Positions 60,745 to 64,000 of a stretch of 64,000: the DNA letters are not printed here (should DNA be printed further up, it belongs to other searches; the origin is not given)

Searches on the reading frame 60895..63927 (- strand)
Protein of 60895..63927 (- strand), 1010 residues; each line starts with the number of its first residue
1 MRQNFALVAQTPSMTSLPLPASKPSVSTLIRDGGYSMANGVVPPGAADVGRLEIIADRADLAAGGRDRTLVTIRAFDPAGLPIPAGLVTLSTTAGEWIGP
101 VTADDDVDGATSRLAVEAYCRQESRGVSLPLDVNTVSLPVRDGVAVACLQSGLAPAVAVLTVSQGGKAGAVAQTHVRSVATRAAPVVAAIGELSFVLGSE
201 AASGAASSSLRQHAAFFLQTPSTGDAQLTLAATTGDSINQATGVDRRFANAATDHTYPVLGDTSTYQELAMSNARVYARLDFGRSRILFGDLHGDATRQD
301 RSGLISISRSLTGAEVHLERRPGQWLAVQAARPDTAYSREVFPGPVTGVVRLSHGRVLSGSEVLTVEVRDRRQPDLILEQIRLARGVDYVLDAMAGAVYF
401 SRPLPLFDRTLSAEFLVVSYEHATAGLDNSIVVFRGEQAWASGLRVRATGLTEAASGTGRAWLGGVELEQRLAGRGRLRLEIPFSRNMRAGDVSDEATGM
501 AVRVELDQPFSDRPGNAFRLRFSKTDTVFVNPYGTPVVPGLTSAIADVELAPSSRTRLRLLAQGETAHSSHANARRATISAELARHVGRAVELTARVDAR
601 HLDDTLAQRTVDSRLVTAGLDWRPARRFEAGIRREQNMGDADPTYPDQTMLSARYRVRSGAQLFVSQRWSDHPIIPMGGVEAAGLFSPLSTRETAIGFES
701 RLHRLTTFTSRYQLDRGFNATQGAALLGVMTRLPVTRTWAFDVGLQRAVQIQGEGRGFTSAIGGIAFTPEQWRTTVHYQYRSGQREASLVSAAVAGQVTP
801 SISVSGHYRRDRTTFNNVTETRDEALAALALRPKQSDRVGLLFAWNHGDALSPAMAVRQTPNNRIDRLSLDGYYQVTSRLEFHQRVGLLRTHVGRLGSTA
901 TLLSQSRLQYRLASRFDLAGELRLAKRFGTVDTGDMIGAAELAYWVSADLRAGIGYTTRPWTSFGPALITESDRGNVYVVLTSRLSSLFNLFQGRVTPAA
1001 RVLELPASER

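Call 17: search_protein_families(library=pfam, proteins=[window:60895-63927:-], max_evalue=0.0001)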
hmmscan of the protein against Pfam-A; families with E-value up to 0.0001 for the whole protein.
window:60895-63927:- (1010 aa): 0 families

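Call 55: find_encoding_contigs(protein=window:60895-63927:-, flank=10000, max_places=4)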
Protein window:60895-63927:- (1010 aa): no gene with exactly this product is on record in the collection.
